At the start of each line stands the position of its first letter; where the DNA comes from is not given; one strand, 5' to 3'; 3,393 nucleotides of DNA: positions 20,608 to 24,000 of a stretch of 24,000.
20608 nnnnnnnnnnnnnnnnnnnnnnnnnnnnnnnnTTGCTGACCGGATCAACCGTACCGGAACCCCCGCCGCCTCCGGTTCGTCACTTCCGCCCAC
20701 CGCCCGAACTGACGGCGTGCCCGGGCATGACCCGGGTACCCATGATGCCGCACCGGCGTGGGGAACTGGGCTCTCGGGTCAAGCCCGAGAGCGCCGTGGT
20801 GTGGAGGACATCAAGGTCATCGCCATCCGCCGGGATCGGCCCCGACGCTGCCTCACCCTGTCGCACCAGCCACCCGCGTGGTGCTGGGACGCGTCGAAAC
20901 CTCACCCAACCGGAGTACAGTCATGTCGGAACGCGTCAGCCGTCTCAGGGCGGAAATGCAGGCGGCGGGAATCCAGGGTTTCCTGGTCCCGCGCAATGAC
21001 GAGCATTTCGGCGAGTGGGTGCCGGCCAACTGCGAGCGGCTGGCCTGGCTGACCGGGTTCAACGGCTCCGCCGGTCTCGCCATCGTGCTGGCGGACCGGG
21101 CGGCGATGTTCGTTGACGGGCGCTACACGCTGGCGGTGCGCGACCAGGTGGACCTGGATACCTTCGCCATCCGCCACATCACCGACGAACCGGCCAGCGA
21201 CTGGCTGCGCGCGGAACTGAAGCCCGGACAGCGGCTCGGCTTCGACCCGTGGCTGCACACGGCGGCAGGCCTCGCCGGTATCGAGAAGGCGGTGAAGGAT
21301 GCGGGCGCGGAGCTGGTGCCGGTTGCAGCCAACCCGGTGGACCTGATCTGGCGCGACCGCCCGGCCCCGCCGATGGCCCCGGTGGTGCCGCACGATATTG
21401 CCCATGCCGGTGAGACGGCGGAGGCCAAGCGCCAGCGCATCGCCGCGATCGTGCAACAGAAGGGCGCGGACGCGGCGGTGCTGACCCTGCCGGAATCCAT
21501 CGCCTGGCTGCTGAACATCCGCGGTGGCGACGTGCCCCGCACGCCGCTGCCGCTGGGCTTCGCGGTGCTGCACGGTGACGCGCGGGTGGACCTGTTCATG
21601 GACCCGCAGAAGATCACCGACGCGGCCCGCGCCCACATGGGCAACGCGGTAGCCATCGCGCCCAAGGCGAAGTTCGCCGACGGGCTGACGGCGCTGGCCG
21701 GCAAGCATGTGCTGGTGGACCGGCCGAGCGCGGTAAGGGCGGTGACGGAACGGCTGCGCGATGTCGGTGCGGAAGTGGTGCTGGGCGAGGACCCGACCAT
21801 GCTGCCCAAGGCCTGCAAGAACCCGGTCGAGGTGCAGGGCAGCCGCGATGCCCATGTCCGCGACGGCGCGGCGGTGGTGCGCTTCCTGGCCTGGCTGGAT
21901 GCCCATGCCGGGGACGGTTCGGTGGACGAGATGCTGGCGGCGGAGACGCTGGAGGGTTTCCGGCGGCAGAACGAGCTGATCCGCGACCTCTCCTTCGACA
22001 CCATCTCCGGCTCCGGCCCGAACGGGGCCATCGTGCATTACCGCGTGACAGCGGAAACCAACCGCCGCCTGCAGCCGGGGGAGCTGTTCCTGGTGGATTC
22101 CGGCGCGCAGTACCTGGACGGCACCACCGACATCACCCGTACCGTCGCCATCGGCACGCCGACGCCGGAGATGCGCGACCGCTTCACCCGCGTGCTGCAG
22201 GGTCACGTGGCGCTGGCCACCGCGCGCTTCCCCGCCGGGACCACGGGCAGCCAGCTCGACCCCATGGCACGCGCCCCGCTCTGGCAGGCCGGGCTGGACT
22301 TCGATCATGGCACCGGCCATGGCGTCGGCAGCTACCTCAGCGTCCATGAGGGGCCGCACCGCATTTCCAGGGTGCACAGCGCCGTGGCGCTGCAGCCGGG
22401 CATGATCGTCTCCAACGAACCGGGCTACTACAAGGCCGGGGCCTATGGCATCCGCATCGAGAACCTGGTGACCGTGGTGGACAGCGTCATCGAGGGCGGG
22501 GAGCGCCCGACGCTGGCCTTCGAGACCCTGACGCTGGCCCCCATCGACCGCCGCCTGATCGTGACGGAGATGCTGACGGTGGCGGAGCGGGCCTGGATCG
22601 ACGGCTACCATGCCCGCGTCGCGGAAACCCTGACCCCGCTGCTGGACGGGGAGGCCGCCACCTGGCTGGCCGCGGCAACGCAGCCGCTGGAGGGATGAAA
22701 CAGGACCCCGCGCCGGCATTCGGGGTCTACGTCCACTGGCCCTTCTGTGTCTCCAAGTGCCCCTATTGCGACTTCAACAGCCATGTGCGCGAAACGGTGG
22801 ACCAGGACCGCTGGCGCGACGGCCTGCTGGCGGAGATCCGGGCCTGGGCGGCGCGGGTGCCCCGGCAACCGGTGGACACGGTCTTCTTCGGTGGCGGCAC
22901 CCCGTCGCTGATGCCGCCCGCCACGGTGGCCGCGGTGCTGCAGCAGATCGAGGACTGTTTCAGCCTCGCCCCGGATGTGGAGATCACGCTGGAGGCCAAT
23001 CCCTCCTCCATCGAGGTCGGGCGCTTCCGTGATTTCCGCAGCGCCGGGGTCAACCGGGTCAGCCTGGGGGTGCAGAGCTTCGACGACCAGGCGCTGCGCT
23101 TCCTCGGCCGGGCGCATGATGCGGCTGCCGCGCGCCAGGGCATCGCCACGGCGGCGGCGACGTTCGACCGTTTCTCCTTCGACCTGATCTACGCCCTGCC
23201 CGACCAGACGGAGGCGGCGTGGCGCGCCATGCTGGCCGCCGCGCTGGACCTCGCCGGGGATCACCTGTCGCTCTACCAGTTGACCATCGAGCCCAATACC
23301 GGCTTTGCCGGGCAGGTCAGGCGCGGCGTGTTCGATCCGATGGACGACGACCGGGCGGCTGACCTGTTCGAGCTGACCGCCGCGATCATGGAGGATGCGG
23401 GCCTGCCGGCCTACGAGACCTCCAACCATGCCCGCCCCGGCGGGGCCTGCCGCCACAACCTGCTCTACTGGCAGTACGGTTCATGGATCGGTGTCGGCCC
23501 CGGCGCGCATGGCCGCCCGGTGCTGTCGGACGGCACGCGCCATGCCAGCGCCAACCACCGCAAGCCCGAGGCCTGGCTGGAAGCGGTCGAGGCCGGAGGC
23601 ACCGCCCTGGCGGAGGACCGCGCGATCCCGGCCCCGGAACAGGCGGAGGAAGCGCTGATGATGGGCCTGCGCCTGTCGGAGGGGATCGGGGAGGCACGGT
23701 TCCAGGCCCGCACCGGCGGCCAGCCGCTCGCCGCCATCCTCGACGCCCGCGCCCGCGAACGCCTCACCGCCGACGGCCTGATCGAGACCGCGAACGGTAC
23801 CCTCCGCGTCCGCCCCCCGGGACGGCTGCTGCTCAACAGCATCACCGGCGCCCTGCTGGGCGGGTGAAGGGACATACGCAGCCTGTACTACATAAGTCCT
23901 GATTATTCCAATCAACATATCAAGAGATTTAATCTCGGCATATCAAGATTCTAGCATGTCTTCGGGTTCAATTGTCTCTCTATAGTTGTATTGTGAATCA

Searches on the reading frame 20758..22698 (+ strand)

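Call 76: search_protein_families(library=pfam, proteins=[window:20758-22698:+], max_evalue=0.00001)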
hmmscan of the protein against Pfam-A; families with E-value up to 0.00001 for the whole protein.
window:20758-22698:+ (646 aa): 4 families
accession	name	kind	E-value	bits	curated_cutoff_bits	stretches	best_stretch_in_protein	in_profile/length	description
PF00557.29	Peptidase_M24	-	4.7e-52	177.2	23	1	363-573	4-206/208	Metallopeptidase family M24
PF16189.11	Creatinase_N_2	-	1.3e-40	139.5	29.7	1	200-358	1-161/161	Creatinase/Prolidase N-terminal domain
PF01321.24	Creatinase_N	-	6.8e-23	82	22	1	59-190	1-119/128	Creatinase/Prolidase N-terminal domain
PF16188.10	Peptidase_M24_C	-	1.4e-22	79.8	28.9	1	585-644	2-63/63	C-terminal region of peptidase_M24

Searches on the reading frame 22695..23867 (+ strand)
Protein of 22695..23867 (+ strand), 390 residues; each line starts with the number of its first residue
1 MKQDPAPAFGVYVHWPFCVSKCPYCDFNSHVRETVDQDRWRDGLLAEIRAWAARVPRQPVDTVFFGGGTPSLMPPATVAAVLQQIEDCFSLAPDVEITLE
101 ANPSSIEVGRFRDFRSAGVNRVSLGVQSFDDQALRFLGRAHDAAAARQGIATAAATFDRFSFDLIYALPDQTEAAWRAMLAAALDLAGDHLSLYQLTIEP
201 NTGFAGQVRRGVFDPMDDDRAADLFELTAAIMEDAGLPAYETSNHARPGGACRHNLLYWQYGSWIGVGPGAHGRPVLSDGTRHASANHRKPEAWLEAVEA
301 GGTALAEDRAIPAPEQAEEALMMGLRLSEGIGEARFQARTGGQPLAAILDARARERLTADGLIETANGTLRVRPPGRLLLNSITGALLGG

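Call 76: search_protein_families(library=pfam, proteins=[window:22695-23867:+], max_evalue=0.00001)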
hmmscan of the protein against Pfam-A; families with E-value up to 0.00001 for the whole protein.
window:22695-23867:+ (390 aa): 2 families
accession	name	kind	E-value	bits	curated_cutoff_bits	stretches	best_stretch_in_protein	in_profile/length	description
PF04055.27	Radical_SAM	-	8.5e-26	91.5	29.5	1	12-180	1-163/166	Radical SAM superfamily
PF06969.22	HemN_C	-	1.2e-12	48.2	24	1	312-379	2-67/67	HemN C-terminal domain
